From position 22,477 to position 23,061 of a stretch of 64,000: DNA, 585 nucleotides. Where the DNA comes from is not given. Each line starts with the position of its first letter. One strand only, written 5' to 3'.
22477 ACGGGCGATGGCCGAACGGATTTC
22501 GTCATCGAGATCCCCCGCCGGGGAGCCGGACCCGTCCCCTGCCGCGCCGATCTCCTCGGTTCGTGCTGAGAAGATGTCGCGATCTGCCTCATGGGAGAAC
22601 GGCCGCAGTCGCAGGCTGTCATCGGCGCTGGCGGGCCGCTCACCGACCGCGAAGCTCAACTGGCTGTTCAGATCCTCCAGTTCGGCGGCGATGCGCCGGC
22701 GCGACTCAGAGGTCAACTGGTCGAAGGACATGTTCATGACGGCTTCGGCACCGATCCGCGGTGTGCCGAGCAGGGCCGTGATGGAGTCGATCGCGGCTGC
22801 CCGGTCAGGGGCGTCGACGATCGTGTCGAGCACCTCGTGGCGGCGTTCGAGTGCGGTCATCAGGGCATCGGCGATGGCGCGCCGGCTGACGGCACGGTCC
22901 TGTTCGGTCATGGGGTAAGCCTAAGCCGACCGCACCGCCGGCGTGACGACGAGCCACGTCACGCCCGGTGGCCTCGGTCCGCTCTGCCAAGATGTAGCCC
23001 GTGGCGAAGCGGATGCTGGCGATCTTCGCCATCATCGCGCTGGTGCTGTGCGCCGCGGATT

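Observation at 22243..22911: GNAT protein carrying a stand-alone GyrA C-gate domain, coupled to cinA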

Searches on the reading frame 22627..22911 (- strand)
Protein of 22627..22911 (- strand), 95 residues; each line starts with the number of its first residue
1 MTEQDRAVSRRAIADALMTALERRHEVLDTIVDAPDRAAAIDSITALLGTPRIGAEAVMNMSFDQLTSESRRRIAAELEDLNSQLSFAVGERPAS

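Call 21: search_protein_representatives(protein=window:22627-22911:-)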
Query: 95 residues. Proteins with E-value up to 0.001 (for the whole library): 177; up to 1e-10: 40; up to 1e-30: 1. The best 150 are listed.
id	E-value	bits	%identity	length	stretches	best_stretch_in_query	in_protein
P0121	4.3e-37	141.4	77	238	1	1-95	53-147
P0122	1.7e-30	120.5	66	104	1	1-95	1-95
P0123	5.5e-30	118.9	65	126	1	1-95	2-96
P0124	8.5e-30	118.3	65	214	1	1-95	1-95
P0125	9.8e-30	118.1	67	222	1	1-95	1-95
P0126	4.7e-29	115.9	64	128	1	1-95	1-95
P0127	3.1e-28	113.3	64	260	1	1-95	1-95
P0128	3.9e-28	113.0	63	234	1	1-95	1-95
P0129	4.4e-28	112.8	64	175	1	1-95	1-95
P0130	1.5e-27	111.1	63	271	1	1-95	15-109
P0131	9.6e-27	108.6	61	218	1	1-95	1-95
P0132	1.3e-26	108.1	62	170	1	1-94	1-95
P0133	1.4e-26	108.0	62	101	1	1-92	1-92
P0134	2.4e-26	107.3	59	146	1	1-95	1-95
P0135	2.5e-24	100.9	63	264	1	1-94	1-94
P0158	1.6e-11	60.2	49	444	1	6-86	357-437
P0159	4.8e-11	58.7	31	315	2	4-82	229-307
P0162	2.1e-10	56.7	42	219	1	4-87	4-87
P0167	6.2e-09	52.0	40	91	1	7-86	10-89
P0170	1.1e-08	51.1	42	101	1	3-85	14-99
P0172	1.7e-08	50.6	32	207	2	7-81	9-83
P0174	2.6e-08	50.0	41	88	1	3-85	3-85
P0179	6.9e-07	45.5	38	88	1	3-86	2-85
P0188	1.6e-06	44.3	35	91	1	4-82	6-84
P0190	2.2e-06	43.9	35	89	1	1-85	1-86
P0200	9.9e-06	41.8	42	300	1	2-84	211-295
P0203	1.1e-05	41.6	37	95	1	8-83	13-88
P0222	3.7e-05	40.0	34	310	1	8-84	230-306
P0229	5.7e-05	39.4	35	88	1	3-84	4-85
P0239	8.9e-05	38.7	37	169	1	6-87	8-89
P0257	2.5e-04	37.3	33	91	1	6-86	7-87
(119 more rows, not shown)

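Call 23: search_protein_families(library=pfam, proteins=[P0158, P0159, P0167, P0172, P0174, P0188, P0200, P0222, P0239, P0162], max_evalue=0.1)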
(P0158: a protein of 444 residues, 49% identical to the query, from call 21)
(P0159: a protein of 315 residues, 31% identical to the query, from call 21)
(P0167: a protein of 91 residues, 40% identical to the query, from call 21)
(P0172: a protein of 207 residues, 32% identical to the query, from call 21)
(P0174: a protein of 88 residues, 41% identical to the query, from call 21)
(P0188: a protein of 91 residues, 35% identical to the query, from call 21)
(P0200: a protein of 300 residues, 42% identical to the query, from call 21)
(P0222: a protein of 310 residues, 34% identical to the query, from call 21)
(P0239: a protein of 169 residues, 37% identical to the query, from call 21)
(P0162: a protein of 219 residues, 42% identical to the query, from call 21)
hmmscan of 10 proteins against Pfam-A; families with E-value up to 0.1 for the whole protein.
P0158 (444 aa): 2 families
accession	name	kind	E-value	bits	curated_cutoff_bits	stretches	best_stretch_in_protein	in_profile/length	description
PF12502.13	DUF3710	-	4.2e-41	141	25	1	25-188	1-173/177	Protein of unknown function (DUF3710)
PF00521.26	DNA_topoisoIV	-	0.039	13.3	31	1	355-437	331-411/432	DNA gyrase/topoisomerase IV, subunit A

P0159 (315 aa): 10 families
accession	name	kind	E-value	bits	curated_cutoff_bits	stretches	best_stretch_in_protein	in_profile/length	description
PF02861.25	Clp_N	-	7.6e-36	122.5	20.7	2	16-68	1-53/53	Clp amino terminal domain, pathogenicity island component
PF00521.26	DNA_topoisoIV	-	1e-12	48.2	31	2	232-309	334-409/432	DNA gyrase/topoisomerase IV, subunit A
PF23745.1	ANK_LRRK2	-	0.00033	21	27.5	0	105-136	31-62/130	LRRK2 ANK repeat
PF20432.4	Xre-like-HTH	-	0.0014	19.3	25.8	0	186-228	13-57/63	Antitoxin Xre-like helix-turn-helix domain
PF14338.12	Mrr_N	-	0.0064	17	29.5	0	182-221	18-58/87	Mrr N-terminal domain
PF00381.24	PTS-HPr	-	0.0065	16.9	23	0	160-193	44-77/81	PTS HPr component phosphorylation site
PF02022.25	Integrase_Zn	-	0.013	15.9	22.6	0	189-206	13-30/38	Integrase Zinc binding domain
PF09863.15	DUF2090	-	0.056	13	27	0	218-272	12-68/310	Uncharacterized protein conserved in bacteria (DUF2090)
PF13271.11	DUF4062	-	0.065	13.9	24.7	0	257-309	9-53/82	Domain of unknown function (DUF4062)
PF13643.11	DUF4145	-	0.081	13.4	23.1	0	272-310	10-48/88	Domain of unknown function (DUF4145)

P0167 (91 aa): 1 family
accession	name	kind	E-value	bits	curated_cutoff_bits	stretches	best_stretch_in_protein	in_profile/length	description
PF00521.26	DNA_topoisoIV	-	8.3e-05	22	31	1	10-89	334-411/432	DNA gyrase/topoisomerase IV, subunit A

P0172 (207 aa): 1 family
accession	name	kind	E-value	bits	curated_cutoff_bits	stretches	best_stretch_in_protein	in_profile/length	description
PF00521.26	DNA_topoisoIV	-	1.3e-06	28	31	1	7-86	332-409/432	DNA gyrase/topoisomerase IV, subunit A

P0174 (88 aa): 1 family
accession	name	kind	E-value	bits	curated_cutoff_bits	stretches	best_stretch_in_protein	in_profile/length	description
PF00521.26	DNA_topoisoIV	-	0.012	14.9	31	1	5-87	332-412/432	DNA gyrase/topoisomerase IV, subunit A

P0188 (91 aa): 2 families
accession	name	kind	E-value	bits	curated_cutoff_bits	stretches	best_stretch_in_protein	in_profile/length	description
PF00521.26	DNA_topoisoIV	-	0.0024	17.2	31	1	3-87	328-410/432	DNA gyrase/topoisomerase IV, subunit A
PF03745.19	DUF309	-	0.038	14.1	27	1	27-50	17-39/59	Domain of unknown function (DUF309)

P0200 (300 aa): 1 family
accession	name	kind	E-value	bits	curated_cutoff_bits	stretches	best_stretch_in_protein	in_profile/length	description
PF00521.26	DNA_topoisoIV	-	4.6e-05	22.9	31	1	214-295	330-409/432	DNA gyrase/topoisomerase IV, subunit A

P0222 (310 aa): 2 families
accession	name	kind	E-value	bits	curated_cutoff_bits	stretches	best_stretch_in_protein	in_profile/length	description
PF00521.26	DNA_topoisoIV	-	0.032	13.5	31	1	224-305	329-408/432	DNA gyrase/topoisomerase IV, subunit A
PF03888.20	MucB_RseB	-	0.073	13.1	22.3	0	142-175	111-144/178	MucB/RseB N-terminal domain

P0239 (169 aa): 0 families

P0162 (219 aa): 4 families
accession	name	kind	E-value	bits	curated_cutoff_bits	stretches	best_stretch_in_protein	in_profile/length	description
PF00521.26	DNA_topoisoIV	-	7.9e-06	25.4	31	1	10-90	337-415/432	DNA gyrase/topoisomerase IV, subunit A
PF13508.13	Acetyltransf_7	-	0.005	17.6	27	1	147-199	4-54/84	Acetyltransferase (GNAT) domain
PF13302.13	Acetyltransf_3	-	0.0063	17.6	25.4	1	95-196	2-103/138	Acetyltransferase (GNAT) domain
PF00583.31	Acetyltransf_1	-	0.042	14.5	20.7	1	143-196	30-83/116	Acetyltransferase (GNAT) family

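Call 24: list_cluster_members(proteins=[P0167, P0174, P0188, P0190, P0179, P0170, P0200, P0158, P0159, P0162])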
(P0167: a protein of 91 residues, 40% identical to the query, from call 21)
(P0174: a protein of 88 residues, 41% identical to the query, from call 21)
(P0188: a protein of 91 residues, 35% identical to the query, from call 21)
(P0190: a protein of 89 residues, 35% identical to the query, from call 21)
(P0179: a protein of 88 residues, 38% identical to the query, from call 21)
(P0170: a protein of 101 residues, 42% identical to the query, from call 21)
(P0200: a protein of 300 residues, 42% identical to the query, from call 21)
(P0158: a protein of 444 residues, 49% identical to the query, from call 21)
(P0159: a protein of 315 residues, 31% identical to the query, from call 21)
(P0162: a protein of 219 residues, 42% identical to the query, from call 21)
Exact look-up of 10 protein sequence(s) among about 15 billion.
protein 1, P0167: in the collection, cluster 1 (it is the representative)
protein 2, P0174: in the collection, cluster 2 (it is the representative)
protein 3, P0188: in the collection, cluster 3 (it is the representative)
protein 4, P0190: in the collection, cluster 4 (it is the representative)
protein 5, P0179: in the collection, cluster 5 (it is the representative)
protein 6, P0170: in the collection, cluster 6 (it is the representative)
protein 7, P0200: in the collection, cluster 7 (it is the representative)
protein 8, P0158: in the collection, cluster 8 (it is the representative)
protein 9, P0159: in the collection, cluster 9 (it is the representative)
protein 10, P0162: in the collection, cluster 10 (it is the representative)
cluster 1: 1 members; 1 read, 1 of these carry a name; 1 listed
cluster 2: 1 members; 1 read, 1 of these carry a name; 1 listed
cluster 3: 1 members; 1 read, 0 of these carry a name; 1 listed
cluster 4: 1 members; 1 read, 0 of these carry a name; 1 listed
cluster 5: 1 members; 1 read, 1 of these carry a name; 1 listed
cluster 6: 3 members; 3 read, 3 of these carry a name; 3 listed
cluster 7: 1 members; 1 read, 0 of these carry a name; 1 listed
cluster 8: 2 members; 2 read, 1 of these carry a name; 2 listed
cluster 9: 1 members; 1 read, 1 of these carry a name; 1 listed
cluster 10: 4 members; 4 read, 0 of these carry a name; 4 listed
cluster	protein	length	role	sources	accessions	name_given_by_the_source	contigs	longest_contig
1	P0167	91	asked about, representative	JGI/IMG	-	DNA gyrase/topoisomerase IV subunit A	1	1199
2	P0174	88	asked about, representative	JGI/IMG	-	DNA gyrase/topoisomerase IV subunit A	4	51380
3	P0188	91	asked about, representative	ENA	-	-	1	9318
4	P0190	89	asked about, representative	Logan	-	-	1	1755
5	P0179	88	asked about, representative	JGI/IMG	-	hypothetical protein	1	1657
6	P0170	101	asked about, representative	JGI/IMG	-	DNA gyrase/topoisomerase IV subunit A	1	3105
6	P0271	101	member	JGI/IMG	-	DNA gyrase/topoisomerase IV subunit A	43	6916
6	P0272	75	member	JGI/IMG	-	hypothetical protein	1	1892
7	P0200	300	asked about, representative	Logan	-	-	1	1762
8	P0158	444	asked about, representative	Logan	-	-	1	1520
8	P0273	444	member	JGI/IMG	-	hypothetical protein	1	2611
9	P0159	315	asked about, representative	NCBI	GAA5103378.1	hypothetical protein GCM10023319_71170 [Nocardia iowensis]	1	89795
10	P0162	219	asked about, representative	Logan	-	-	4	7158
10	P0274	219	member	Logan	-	-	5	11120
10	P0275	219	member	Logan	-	-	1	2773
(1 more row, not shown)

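Call 26: find_homologous_proteins(query=P0162, max_evalue=0.001)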
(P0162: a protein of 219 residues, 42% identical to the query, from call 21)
Query P0162 (219 aa): 30 proteins with E <= 0.001 among 1480 candidates.
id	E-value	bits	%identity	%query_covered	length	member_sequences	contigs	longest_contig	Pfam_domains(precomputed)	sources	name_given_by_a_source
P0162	1.1e-137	474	100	100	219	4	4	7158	PF00521.27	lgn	-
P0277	2.5e-112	391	82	99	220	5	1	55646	PF00521.27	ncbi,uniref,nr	ncbi:GNAT family N-acetyltransferase [Tomitella gaofuii]|uniref:GNAT family N-acetyltransferase n=1 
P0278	7.9e-111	386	81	100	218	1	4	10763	-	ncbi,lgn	-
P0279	7.0e-109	380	80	100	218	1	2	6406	-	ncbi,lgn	-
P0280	5.6e-106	371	79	100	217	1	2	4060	-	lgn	-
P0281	4.8e-93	328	73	100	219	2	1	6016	-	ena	-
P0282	6.9e-93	328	72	100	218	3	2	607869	PF13302.14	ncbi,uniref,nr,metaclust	ncbi:GNAT family N-acetyltransferase [Tomitella biformata]|uniref:GNAT family N-acetyltransferase n=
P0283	7.4e-93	328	72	100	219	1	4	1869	-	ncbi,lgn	-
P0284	5.3e-92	325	71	100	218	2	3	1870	-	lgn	-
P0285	1.5e-91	323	71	100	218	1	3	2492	-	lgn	-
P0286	8.5e-88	311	70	99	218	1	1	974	-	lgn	-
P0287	1.3e-81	291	66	99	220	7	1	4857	-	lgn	-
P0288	2.7e-73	264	61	96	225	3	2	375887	PF13508.14,PF00583.32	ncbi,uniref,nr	ncbi:GNAT family N-acetyltransferase [Rhodococcus sp. D2-41]|uniref:GNAT family N-acetyltransferase 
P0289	6.3e-47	178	47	94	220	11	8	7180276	PF13302.14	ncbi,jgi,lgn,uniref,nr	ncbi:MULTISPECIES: GNAT family N-acetyltransferase [Rhodococcus]|jgi:RimJ/RimL family protein N-acet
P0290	1.4e-45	173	47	95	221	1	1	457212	PF13302.14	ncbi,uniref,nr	ncbi:GNAT family N-acetyltransferase [Rhodococcus marinonascens]|uniref:GNAT family N-acetyltransfer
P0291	6.4e-45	171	45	97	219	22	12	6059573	PF13508.14,PF00583.32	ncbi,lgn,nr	ncbi:GNAT family N-acetyltransferase [Rhodococcus aetherivorans]|nr:GNAT family N-acetyltransferase 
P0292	1.2e-44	170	46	97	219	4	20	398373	PF00521.27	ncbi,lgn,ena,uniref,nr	ncbi:hypothetical protein [Rhodococcus phenolicus]|uniref:hypothetical protein n=1 Tax=Rhodococcus p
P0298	6.4e-37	145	42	97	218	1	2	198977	-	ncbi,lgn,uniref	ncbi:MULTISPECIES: GNAT family N-acetyltransferase [Gordonia]|uniref:GNAT family N-acetyltransferase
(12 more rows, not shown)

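Call 31: search_solved_structures(query=A3, max_evalue=0.01, show_alignments=2)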
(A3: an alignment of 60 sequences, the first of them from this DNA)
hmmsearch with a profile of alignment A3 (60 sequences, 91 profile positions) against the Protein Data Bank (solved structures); distinct sequences matched with E-value up to 0.01: 53.
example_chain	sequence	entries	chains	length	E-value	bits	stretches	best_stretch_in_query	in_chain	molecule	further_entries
3ilw_A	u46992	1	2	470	1.2e-16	63.7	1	7-89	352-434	DNA gyrase subunit A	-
7ugw_A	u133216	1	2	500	1.4e-16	63.5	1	7-89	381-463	DNA gyrase subunit A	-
5bs8_A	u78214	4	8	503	1.4e-16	63.5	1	7-89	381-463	DNA gyrase subunit A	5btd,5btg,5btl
5bta_A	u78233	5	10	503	1.4e-16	63.5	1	7-89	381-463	DNA gyrase subunit A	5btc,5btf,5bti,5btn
3ifz_A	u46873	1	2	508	1.4e-16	63.5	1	7-89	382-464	DNA gyrase subunit A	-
9foy_A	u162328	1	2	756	2.4e-16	62.7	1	7-89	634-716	DNA gyrase subunit B,DNA gyrase subunit A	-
8s7k_C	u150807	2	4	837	3.2e-16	62.3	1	7-89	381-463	DNA gyrase subunit A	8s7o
6gau_A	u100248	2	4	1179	3.3e-16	62.3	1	7-89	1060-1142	DNA gyrase subunit B,DNA gyrase subunit A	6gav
6qx2_J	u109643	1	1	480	1.3e-15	60.3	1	7-87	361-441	DNA gyrase subunit A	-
5cdn_A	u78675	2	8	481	1.3e-15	60.3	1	7-87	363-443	DNA gyrase subunit A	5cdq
5cdm_A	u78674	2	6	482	1.4e-15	60.3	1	7-87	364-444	DNA gyrase subunit A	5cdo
5cdp_A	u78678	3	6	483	1.4e-15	60.3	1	7-87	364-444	DNA gyrase subunit A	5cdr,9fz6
5iwi_A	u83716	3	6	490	1.4e-15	60.3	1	7-87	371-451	DNA gyrase subunit A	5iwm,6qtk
6fqm_A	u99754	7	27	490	1.4e-15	60.3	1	7-87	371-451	DNA gyrase subunit A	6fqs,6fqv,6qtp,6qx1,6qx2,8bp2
4z2c_A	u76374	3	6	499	1.7e-15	60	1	5-86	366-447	DNA gyrase subunit A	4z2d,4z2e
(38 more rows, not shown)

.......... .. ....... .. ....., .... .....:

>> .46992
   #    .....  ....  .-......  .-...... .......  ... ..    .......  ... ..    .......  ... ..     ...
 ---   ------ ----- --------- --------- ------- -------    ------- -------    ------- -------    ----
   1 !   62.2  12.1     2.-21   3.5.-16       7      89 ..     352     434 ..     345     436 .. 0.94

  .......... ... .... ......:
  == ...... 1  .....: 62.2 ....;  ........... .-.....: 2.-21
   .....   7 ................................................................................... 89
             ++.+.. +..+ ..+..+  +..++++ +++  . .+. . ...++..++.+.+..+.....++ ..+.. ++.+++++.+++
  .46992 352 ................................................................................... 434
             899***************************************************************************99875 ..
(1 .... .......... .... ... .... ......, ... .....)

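Call 47: search_protein_families(library=phrogs, proteins=[P0167, P0174, P0188, P0190, P0203, P0229, P0257, P0200, P0222], max_evalue=0.01)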
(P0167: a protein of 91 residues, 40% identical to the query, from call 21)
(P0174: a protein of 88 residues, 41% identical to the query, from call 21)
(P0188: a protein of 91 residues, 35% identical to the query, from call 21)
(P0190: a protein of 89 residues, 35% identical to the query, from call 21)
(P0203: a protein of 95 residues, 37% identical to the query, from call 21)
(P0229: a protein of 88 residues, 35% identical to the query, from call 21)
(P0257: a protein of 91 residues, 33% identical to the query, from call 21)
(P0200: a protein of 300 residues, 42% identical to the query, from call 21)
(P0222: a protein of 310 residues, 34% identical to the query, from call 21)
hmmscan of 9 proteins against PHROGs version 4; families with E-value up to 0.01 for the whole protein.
P0167 (91 aa): 0 families

P0174 (88 aa): 0 families

P0188 (91 aa): 0 families

P0190 (89 aa): 1 family
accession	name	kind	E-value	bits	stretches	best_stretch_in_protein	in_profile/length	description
phrog_551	-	DNA, RNA and nucleotide metabolism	0.0029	17.2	1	9-86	351-430/701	DNA topoisomerase II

P0203 (95 aa): 0 families

P0229 (88 aa): 0 families

P0257 (91 aa): 2 families
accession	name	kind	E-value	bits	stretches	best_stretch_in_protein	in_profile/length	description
phrog_551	-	DNA, RNA and nucleotide metabolism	4.3e-06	26.5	1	4-87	346-431/701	DNA topoisomerase II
phrog_28877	-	DNA, RNA and nucleotide metabolism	0.0014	17.2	1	7-89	1043-1126/1441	DNA topoisomerase II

P0200 (300 aa): 0 families

P0222 (310 aa): 0 families
